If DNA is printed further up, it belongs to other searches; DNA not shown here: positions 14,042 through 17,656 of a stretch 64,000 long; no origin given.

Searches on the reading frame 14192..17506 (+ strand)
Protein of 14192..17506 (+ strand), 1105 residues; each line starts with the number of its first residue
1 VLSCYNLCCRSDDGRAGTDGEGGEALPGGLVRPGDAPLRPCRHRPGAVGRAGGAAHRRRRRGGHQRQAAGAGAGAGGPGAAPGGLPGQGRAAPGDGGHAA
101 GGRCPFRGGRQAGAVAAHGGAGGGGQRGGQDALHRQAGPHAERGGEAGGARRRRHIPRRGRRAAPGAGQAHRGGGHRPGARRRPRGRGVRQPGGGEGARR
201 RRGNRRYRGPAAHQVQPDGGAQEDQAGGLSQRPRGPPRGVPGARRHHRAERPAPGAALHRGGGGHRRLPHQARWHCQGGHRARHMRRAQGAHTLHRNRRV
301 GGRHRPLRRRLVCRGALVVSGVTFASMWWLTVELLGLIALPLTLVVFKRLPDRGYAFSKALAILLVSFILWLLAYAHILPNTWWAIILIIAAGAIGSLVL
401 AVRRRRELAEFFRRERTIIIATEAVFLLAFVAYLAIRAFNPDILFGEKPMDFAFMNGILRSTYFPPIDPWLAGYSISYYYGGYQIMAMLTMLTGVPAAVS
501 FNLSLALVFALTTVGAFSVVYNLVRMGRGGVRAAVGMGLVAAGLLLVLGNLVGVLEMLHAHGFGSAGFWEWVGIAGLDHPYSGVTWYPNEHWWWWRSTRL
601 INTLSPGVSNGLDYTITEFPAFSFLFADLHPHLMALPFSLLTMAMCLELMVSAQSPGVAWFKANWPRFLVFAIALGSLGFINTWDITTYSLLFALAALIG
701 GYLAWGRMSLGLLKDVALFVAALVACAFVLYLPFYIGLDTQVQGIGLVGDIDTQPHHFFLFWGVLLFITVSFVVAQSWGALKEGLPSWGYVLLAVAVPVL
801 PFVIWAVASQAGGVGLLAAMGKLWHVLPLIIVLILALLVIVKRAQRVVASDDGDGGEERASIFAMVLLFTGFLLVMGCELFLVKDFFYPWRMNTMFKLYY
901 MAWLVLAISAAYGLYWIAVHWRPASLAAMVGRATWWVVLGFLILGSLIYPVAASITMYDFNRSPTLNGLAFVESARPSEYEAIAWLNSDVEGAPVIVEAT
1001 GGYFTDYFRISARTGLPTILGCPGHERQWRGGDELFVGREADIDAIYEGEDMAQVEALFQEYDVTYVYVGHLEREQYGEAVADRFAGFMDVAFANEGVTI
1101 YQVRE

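Call 53: search_protein_families(library=pfam, proteins=[window:14192-17506:+], max_evalue=0.00001)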
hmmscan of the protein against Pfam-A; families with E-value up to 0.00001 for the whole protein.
window:14192-17506:+ (1105 aa): 1 family
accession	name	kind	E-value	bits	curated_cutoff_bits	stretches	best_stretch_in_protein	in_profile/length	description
PF10060.15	DUF2298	-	1.2e-113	381.1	27.8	1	365-905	1-487/488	Uncharacterized membrane protein (DUF2298)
